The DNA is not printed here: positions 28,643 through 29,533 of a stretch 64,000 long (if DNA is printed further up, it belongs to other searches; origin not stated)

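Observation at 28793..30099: Catalytically dead isochorismatase-like paralog translationally coupled to an intact one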

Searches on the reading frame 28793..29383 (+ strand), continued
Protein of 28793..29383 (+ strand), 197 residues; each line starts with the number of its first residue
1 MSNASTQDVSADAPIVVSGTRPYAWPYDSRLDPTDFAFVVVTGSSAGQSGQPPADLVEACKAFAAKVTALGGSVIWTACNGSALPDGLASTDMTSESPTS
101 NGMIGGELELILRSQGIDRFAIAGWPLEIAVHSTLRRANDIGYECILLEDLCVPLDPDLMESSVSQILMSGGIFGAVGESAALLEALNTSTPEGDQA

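Call 16: find_homologous_proteins(query=L037:5983-7308:+, max_evalue=1e-30)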
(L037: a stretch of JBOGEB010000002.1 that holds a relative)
Query L037:5983-7308:+ (442 aa): 3576 proteins with E <= 1e-30 among 8000 candidates; the best 120 are listed.
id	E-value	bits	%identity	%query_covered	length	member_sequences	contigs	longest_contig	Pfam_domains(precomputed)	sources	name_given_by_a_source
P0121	1.0e-177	610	66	51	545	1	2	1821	PF00857.27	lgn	-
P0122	3.4e-177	608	41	96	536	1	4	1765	PF00857.27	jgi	-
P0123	9.3e-176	603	65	51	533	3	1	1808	PF00857.27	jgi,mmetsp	mmetsp:Transcript_67532/g.187240 ORF Transcript_67532/g.187240 Transcript_67532/m.187240 type:comple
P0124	1.6e-174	599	66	50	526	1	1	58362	PF00857.27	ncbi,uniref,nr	ncbi:hypothetical protein PA598K_05131 [Paenibacillus sp. 598K]|uniref:cysteine hydrolase family pro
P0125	4.2e-173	594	75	49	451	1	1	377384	PF00857.27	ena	-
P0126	1.0e-172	593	64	51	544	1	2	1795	PF00857.27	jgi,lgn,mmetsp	mmetsp:Transcript_50354/g.146085 ORF Transcript_50354/g.146085 Transcript_50354/m.146085 type:comple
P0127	1.7e-166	573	72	50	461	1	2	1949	PF00857.27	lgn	-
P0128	6.0e-165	567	70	49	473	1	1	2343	PF00857.27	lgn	-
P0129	2.5e-164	565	60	97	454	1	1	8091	PF00857.27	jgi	jgi:nicotinamidase-related amidase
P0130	4.8e-163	561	70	50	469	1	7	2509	PF00857.27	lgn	-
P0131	1.5e-162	560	69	50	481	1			PF00857.27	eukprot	eukprot:jgi/Chrzof1/13817/Cz08g13150.t1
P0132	2.7e-162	559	63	98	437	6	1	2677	PF00857.27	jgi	jgi:nicotinamidase-related amidase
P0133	1.5e-161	556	70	50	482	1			PF00857.27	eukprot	eukprot:gene4114-4360_t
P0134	4.3e-161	555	63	97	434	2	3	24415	PF00857.27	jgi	jgi:nicotinamidase-related amidase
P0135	2.0e-160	553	69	50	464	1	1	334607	PF00857.27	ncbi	ncbi:hypothetical protein ABPG77_005854 [Micractinium sp. CCAP 211/92]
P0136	4.0e-160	552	63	98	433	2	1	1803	PF00857.27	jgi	jgi:nicotinamidase-related amidase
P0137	5.4e-160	551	69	49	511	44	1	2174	PF00857.27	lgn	-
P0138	7.0e-160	551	67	50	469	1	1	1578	PF00857.27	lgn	-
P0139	2.4e-159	549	63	97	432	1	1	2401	PF00857.27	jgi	jgi:biuret amidohydrolase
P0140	3.8e-159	548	62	97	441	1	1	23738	PF00857.27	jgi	jgi:nicotinamidase-related amidase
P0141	4.3e-159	548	70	46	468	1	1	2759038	PF00857.27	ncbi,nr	ncbi:rutB [Scenedesmus sp. PABB004]|nr:rutB [Scenedesmus sp. PABB004]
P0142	4.4e-159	548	70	50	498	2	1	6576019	PF00857.27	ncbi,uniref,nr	ncbi:hypothetical protein CHLRE_10g448500v5 [Chlamydomonas reinhardtii]|uniref:Isochorismatase-like 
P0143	7.5e-159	547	61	97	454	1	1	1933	PF00857.27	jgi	jgi:biuret amidohydrolase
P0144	7.6e-158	544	69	51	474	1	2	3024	PF00857.27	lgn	-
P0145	8.6e-158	544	68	50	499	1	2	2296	PF00857.27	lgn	-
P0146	8.7e-158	544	60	100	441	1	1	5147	PF00857.27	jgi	jgi:nicotinamidase-related amidase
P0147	2.3e-157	542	68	51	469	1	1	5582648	PF00857.27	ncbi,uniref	ncbi:hypothetical protein WJX72_009346 [[Myrmecia] bisecta]|uniref:Isochorismatase-like domain-conta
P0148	2.7e-157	542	63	96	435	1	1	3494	PF00857.27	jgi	jgi:biuret amidohydrolase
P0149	3.6e-157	542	72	47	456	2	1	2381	PF00857.27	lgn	-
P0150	3.0e-156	539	67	50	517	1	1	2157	PF00857.27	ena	-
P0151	4.9e-156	538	68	47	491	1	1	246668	PF00857.27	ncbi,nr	ncbi:MAG: isochorismatase family protein [Monoraphidium minutum]|nr:MAG: isochorismatase family prot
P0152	1.8e-155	536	62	49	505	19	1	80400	PF00857.27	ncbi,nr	ncbi:rutB [Symbiodinium microadriaticum]|nr:rutB [Symbiodinium microadriaticum]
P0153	2.3e-155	536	59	97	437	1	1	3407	PF00857.27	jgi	jgi:biuret amidohydrolase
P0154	3.1e-155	535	63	97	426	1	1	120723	PF00857.27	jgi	jgi:nicotinamidase-related amidase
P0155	4.3e-155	535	60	97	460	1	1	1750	PF00857.27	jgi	jgi:biuret amidohydrolase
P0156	8.9e-155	534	68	50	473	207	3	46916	PF00857.27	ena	-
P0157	1.5e-154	533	61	97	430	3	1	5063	PF00857.27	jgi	-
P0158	1.8e-154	533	68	50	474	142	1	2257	PF00857.27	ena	-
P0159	2.3e-154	533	61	98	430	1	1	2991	PF00857.27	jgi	jgi:biuret amidohydrolase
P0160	5.9e-154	531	60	57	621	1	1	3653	PF00857.27,PF21986.2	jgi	-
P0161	8.0e-154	531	62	97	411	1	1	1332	PF00857.27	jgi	jgi:biuret amidohydrolase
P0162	9.3e-154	531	65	50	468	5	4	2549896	PF00857.27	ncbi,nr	ncbi:hypothetical protein Ndes2526B_g05944 [Nannochloris sp. 'desiccata']|nr:putative Ureidoacrylate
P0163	1.2e-153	530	67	50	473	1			PF00857.27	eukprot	eukprot:jgi/Botrbrau1/17556/Bobra.0166s0004.1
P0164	1.7e-153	530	60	96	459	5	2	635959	PF00857.27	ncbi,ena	-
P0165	2.0e-153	529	64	49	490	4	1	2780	PF00857.27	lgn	-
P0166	4.7e-153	528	60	98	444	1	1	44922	PF00857.27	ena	-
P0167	1.2e-152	527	65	51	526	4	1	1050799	PF00857.27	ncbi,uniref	ncbi:unnamed protein product [Durusdinium trenchii]|uniref:Isochorismatase-like domain-containing pr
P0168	1.3e-152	527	61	96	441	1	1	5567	PF00857.27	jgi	jgi:nicotinamidase-related amidase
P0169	2.3e-152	526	61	98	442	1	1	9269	PF00857.27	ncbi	-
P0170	2.4e-152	526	54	97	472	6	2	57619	PF00857.27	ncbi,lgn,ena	-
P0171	3.1e-152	526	68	50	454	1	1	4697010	PF00857.27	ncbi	ncbi:hypothetical protein ABPG75_004141 [Micractinium tetrahymenae]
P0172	1.1e-151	524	61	96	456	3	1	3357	PF00857.27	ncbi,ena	-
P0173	1.2e-151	524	60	97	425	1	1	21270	PF00857.27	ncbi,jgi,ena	jgi:nicotinamidase-related amidase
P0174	1.4e-151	523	58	96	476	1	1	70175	PF00857.27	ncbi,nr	ncbi:MAG TPA: isochorismatase family protein [Acidimicrobiales bacterium]|nr:isochorismatase family 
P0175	5.1e-151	522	63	50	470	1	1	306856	PF00857.27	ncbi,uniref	ncbi:hypothetical protein WJX73_008317 [Symbiochloris irregularis]|uniref:Isochorismatase-like domai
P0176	5.3e-151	521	67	48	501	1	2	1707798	PF00857.27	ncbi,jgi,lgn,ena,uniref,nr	ncbi:hypothetical protein KFE25_007835 [Diacronema lutheri]|uniref:Isochorismatase-like domain-conta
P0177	1.0e-150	521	61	98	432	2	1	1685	PF00857.27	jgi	jgi:nicotinamidase-related amidase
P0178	1.1e-150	520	60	97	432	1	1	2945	PF00857.27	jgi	jgi:nicotinamidase-related amidase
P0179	1.7e-150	520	59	98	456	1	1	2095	PF00857.27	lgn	-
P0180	1.7e-150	520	61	95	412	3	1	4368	PF00857.27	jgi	jgi:nicotinamidase-related amidase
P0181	4.0e-150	519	71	44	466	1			PF00857.27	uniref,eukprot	uniref:Isochorismatase-like domain-containing protein n=1 Tax=Tetradesmus obliquus TaxID=3088 RepID=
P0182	4.5e-150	518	59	96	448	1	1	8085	PF00857.27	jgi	jgi:nicotinamidase-related amidase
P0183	5.0e-150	518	58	97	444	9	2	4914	PF00857.27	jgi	jgi:nicotinamidase-related amidase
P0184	5.6e-150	518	58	98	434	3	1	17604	PF00857.27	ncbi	ncbi:MAG: isochorismatase family protein [Pseudonocardiaceae bacterium]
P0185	8.9e-150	517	69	47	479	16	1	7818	PF00857.27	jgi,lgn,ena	-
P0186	1.0e-149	517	67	50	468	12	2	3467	PF00857.27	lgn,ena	-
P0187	1.2e-149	517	59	96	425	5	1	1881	PF00857.27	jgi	jgi:nicotinamidase-related amidase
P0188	1.8e-149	516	67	81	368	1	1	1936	PF00857.27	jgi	jgi:nicotinamidase-related amidase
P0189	1.9e-149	516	60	94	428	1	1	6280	PF00857.27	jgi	jgi:nicotinamidase-related amidase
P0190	2.6e-149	516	56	96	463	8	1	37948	PF00857.27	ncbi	-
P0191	5.3e-149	515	61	97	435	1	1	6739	PF00857.27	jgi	jgi:biuret amidohydrolase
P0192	7.6e-149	514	64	91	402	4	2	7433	PF00857.27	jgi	jgi:nicotinamidase-related amidase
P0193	1.6e-148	513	61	97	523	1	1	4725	PF00857.27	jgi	jgi:nicotinamidase-related amidase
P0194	2.2e-148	513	57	98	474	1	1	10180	PF00857.27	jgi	jgi:biuret amidohydrolase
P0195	3.2e-148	512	55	97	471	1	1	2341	PF00857.27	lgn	-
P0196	4.7e-148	512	58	98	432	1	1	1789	PF00857.27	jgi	jgi:nicotinamidase-related amidase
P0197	1.3e-147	510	60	98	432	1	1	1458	PF00857.27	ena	-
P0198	1.9e-147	510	66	50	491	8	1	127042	PF00857.27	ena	-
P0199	3.8e-147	509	58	96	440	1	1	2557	PF00857.27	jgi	jgi:nicotinamidase-related amidase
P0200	4.9e-147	508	58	97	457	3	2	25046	PF00857.27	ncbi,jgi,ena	jgi:nicotinamidase-related amidase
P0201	7.1e-147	508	55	97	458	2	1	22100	PF00857.27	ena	-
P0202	7.2e-147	508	54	98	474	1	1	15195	PF00857.27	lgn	-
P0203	1.4e-146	507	70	52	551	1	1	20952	PF00857.27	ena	-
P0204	2.0e-146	506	61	52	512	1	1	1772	PF00857.27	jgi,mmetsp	mmetsp:Transcript_6123/g.13603 ORF Transcript_6123/g.13603 Transcript_6123/m.13603 type:complete len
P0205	3.7e-146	505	64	88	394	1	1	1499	PF00857.27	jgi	jgi:nicotinamidase-related amidase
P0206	5.3e-146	505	55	97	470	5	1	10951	PF00857.27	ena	-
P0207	1.2e-145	504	56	99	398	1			PF00857.27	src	-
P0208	1.6e-145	503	60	52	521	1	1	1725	PF00857.27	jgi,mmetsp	mmetsp:Transcript_67799/g.126636 ORF Transcript_67799/g.126636 Transcript_67799/m.126636 type:comple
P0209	1.7e-145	503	59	52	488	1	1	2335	PF00857.27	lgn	-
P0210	2.7e-145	503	66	48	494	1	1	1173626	PF00857.27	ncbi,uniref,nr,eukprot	ncbi:hypothetical protein HYH03_006449 [Edaphochlamys debaryana]|uniref:Isochorismatase-like domain-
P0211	2.9e-145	503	61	51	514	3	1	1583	PF00857.27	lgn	-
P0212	7.2e-145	501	59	97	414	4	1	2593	PF00857.27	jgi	jgi:nicotinamidase-related amidase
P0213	1.3e-144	500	69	77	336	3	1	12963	PF00857.27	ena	-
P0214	1.5e-144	500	58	98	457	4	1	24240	PF00857.27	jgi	jgi:nicotinamidase-related amidase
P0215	4.3e-144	499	58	96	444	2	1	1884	PF00857.27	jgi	-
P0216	3.0e-143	496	57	57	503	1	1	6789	PF00857.27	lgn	-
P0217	3.5e-143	496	58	98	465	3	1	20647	PF00857.27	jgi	jgi:nicotinamidase-related amidase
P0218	6.4e-143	495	64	51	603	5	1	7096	PF00857.27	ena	-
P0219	9.3e-143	494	53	96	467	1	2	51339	PF00857.27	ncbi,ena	-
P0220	2.0e-141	490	53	96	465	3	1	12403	PF00857.27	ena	-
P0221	3.7e-141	489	51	98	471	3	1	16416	PF00857.27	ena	-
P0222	1.7e-140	487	64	50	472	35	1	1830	PF00857.27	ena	-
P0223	3.2e-140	486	62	50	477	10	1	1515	PF00857.27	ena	-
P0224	4.5e-140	485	62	50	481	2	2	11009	PF00857.27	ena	-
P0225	2.8e-139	483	53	96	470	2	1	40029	PF00857.27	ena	-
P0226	4.2e-139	482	52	96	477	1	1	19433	PF00857.27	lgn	-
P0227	1.5e-138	480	64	49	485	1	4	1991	PF00857.27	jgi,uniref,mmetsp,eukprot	uniref:Isochorismatase-like domain-containing protein n=1 Tax=Aureoumbra lagunensis TaxID=44058 RepI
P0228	1.7e-138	480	69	48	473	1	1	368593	PF00857.27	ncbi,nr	ncbi:isochorismatase-like protein [Aureococcus anophagefferens]|nr:isochorismatase-like protein [Aur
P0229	9.4e-138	478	68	42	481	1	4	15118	PF00857.27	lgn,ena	-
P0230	1.2e-137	477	42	79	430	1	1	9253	PF00857.27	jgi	jgi:biuret amidohydrolase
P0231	1.2e-136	474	61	50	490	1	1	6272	PF00857.27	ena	-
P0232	2.2e-135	470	61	50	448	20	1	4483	PF00857.27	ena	-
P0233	1.0e-134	468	60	50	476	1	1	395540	PF00857.27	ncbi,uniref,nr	ncbi:hypothetical protein CTAYLR_002090 [Chrysophaeum taylorii]|uniref:Isochorismatase-like domain-c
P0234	1.0e-133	464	64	50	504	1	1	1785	PF00857.27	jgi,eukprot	eukprot:CAMPEP_0118900896 /NCGR_PEP_ID=MMETSP1166-20130328/6818_1 /TAXON_ID=1104430 /ORGANISM="Chrys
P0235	1.5e-133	464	67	50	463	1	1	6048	PF00857.27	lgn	-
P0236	1.3e-132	461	60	52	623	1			PF00857.27,PF21986.2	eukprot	eukprot:jgi/Chlat1/1831/Chrsp14S02229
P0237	2.5e-132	460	65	41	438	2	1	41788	PF00857.27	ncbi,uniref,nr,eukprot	ncbi:hypothetical protein CEUSTIGMA_g13368.t1 [Chlamydomonas eustigma]|uniref:Isochorismatase-like d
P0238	5.7e-132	459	55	97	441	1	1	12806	PF00857.27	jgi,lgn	jgi:nicotinamidase-related amidase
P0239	1.0e-130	455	67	42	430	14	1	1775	PF00857.27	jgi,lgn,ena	-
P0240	1.0e-129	451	53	50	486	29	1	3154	PF00857.27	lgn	-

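Call 32: search_solved_structures(query=A2, max_evalue=0.001, show_alignments=2)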
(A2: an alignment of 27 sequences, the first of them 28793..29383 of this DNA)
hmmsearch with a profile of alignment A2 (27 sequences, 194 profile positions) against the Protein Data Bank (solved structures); distinct sequences matched with E-value up to 0.001: 36.
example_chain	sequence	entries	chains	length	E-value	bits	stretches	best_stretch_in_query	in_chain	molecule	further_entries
6xjm_A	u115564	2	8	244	2.3e-41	145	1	9-188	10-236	Biuret hydrolase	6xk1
6azs_A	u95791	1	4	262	5.8e-37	130.7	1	6-181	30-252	Putative amidase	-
6azo_A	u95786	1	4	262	3.1e-36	128.3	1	6-181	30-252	Putative amidase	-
5bk6_A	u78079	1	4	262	3.4e-36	128.2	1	6-181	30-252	Putative amidase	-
6azn_A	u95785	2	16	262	4.3e-36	127.8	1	6-181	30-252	Putative amidase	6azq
6xix_A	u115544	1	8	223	1e-25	93.9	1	16-176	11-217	Cysteine hydrolase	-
6xj4_A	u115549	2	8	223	1.4e-25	93.5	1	16-176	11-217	Cysteine hydrolase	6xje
1j2r_A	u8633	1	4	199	4.6e-16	62.5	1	20-161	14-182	Hypothetical isochorismatase family protein yecD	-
3lqy_A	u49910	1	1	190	1.7e-15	60.6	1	43-155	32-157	putative isochorismatase hydrolase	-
3txy_A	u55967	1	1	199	1.8e-14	57.3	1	45-186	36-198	Isochorismatase family protein family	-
5hwg_A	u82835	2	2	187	8e-14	55.2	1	29-156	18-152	Isochorismatase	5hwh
5ha8_A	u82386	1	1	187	1.3e-13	54.5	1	29-156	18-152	Isochorismatase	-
4h17_A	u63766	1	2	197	2.4e-13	53.6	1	42-155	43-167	Hydrolase, isochorismatase family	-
3mcw_A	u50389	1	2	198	3.9e-13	52.9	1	42-152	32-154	Putative hydrolase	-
8cib_A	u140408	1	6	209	1.1e-12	51.4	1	43-150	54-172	Cysteine hydrolase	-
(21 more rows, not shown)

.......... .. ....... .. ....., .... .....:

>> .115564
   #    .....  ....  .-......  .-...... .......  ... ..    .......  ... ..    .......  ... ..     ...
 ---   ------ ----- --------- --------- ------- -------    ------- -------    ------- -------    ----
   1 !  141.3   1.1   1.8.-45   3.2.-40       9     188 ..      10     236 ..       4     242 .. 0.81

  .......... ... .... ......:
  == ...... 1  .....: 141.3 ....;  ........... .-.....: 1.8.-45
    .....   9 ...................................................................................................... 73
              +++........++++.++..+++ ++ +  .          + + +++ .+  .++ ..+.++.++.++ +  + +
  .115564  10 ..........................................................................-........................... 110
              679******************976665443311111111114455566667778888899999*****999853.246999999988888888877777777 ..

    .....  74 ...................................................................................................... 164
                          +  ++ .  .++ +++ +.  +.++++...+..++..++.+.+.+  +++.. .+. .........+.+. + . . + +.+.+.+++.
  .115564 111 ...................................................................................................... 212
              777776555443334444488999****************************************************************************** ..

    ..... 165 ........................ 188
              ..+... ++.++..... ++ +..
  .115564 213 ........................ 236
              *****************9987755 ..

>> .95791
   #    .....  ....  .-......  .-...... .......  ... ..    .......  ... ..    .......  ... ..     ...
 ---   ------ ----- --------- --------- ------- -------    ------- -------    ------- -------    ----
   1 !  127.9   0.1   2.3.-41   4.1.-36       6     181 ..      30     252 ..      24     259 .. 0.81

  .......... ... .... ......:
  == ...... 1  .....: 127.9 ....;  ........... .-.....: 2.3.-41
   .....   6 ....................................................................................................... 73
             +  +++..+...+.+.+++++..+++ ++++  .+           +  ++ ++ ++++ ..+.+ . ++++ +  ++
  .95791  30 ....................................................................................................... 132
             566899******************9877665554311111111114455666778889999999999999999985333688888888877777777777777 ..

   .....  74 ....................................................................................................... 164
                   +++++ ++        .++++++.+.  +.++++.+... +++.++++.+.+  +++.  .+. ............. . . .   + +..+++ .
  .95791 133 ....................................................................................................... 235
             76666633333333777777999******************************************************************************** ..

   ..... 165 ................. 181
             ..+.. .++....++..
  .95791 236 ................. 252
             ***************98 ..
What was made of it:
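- Closest known: trtA-biuH-atzF operons of Proteobacteria. Different: A is dead, about 40 residues shorter and closer to BiuH than to TrtA (145 against 94 bits, call 32).
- Checked: A HMMER profile of the A family against BiuH 6XJM/6AZS (call 32).
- The A-family profile hits BiuH at 145 bits, TrtA at 94 bits and other isochorismatase-like proteins at 63 bits or less (call 32).
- Tried and rejected: Rejected, because the A profile scores 145 bits to BiuH and 94 bits to TrtA (call 32).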

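Call 37: search_protein_families(library=ncbifam, proteins=[L072:2939-4612:+, L032:7389-9122:+, L039:7275-8969:+, L023:7358-9031:+, L037:7308-8777:+, L075:7208-8683:+, L047:7226-8689:+], max_evalue=1e-60)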
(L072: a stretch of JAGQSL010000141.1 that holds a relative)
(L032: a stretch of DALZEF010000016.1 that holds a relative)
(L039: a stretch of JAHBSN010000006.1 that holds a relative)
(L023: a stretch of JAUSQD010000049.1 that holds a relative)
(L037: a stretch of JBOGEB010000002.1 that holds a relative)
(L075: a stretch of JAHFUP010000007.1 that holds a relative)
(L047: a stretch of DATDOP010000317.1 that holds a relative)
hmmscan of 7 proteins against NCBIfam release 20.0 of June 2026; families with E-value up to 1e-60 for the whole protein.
L072:2939-4612:+ (558 aa): 2 families
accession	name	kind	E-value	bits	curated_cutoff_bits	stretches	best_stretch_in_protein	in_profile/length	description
NF006043.0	PRK08186.1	subfamily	1.1e-179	598.8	487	2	255-557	279-596/600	allophanate hydrolase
TIGR02713.1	allophanate_hyd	equivalog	6.2e-163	543.3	511.05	2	257-556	246-563/563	allophanate hydrolase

L032:7389-9122:+ (578 aa): 4 families
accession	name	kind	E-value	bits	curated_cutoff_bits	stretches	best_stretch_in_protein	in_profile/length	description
NF006043.0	PRK08186.1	subfamily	1e-216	721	487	1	6-572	21-594/600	allophanate hydrolase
TIGR02713.1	allophanate_hyd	equivalog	2.5e-197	656.8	511.05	1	26-572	2-562/563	allophanate hydrolase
TIGR00132.1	gatA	equivalog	3.9e-64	217.1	481.1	0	5-287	9-293/466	Asp-tRNA(Asn)/Glu-tRNA(Gln) amidotransferase subunit GatA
NF005460.0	PRK07056.1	subfamily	2.5e-63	214.6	447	1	8-430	24-454/457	amidase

L039:7275-8969:+ (565 aa): 2 families
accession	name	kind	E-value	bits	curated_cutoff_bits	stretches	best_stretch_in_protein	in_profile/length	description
NF006043.0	PRK08186.1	subfamily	1.3e-182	608.4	487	2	255-561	275-597/600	allophanate hydrolase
TIGR02713.1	allophanate_hyd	equivalog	1.4e-164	548.8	511.05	2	255-559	240-563/563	allophanate hydrolase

L023:7358-9031:+ (558 aa): 3 families
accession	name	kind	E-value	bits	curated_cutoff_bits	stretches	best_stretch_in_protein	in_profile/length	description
NF006043.0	PRK08186.1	subfamily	2.5e-193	643.8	487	1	19-556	39-596/600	allophanate hydrolase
TIGR02713.1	allophanate_hyd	equivalog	1.7e-187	624.4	511.05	1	32-554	13-562/563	allophanate hydrolase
TIGR00132.1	gatA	equivalog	3e-62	210.9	481.1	0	34-217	47-232/466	Asp-tRNA(Asn)/Glu-tRNA(Gln) amidotransferase subunit GatA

L037:7308-8777:+ (490 aa): 12 families
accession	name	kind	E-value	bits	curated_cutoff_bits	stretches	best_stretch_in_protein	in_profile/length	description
NF005688.0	PRK07488.1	equivalog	1e-88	298.4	532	1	67-489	14-465/474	indoleacetamide hydrolase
NF005460.0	PRK07056.1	subfamily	1.2e-83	281.5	447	1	65-489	9-452/457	amidase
TIGR02715.1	amido_AtzE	subfamily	2.7e-78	263.9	425.75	1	72-488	8-446/452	AtzE family amidohydrolase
NF006631.0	PRK09201.1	equivalog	6.1e-78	262.6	461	1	71-489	14-454/466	AtzE family amidohydrolase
NF004815.0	PRK06169.1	equivalog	3.6e-77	259.9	506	1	71-489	17-458/471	amidase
TIGR00132.1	gatA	equivalog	1.7e-69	234.8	481.1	0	74-360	6-306/466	Asp-tRNA(Asn)/Glu-tRNA(Gln) amidotransferase subunit GatA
NF004717.0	PRK06061.1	equivalog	7.8e-66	222.7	498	1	61-488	14-465/483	amidase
NF004766.0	PRK06102.1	equivalog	6.6e-63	213.4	559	1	73-488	17-449/455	amidase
NF004622.0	PRK05962.1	equivalog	1.9e-62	211.5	463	1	79-489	3-427/431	amidase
NF006043.0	PRK08186.1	subfamily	3.2e-62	210.8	487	1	72-489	15-447/600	allophanate hydrolase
NF005565.0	PRK07235.1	subfamily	9.8e-62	209.2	545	0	122-338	81-319/506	amidase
NF005687.0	PRK07487.1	subfamily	3.9e-61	207.3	428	1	73-488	17-454/468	amidase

L075:7208-8683:+ (492 aa): 7 families
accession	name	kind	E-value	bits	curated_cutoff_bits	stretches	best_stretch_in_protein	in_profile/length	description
NF005460.0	PRK07056.1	subfamily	2e-81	274.3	447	1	59-484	9-452/457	amidase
TIGR02715.1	amido_AtzE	subfamily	2.8e-75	254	425.75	1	65-484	7-447/452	AtzE family amidohydrolase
NF005688.0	PRK07488.1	equivalog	2.9e-75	254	532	1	62-486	15-467/474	indoleacetamide hydrolase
NF006631.0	PRK09201.1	equivalog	7.8e-74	249.1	461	1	64-484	13-454/466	AtzE family amidohydrolase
TIGR00132.1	gatA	equivalog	2.6e-64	217.7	481.1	0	70-276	8-217/466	Asp-tRNA(Asn)/Glu-tRNA(Gln) amidotransferase subunit GatA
NF004766.0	PRK06102.1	equivalog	3.8e-64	217.5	559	1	64-483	14-449/455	amidase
NF004815.0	PRK06169.1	equivalog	9e-62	209.1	506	1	68-489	20-463/471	amidase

L047:7226-8689:+ (488 aa): 8 families
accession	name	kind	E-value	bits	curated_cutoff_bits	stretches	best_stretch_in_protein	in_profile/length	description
NF005688.0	PRK07488.1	equivalog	1.2e-77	261.9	532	1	58-484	15-470/474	indoleacetamide hydrolase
NF005460.0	PRK07056.1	subfamily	2.6e-71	240.9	447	1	56-480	10-453/457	amidase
NF006631.0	PRK09201.1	equivalog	4.3e-69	233.4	461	1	56-479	9-454/466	AtzE family amidohydrolase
TIGR00132.1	gatA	equivalog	1.1e-68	232.2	481.1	0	65-350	7-305/466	Asp-tRNA(Asn)/Glu-tRNA(Gln) amidotransferase subunit GatA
NF004815.0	PRK06169.1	equivalog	2.2e-66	224.3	506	1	60-481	16-460/471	amidase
TIGR02715.1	amido_AtzE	subfamily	3e-66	224.2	425.75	1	58-478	4-446/452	AtzE family amidohydrolase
NF004766.0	PRK06102.1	equivalog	1.2e-62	212.5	559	1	61-479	15-450/455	amidase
NF004622.0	PRK05962.1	equivalog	9.9e-61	205.8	463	0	69-480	3-428/431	amidase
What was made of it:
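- On Allophanate hydrolase (TIGR02713), considered for the window's two amidases: Related loci L023, L032, L039 and L072 pass the cut-off (call 37).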
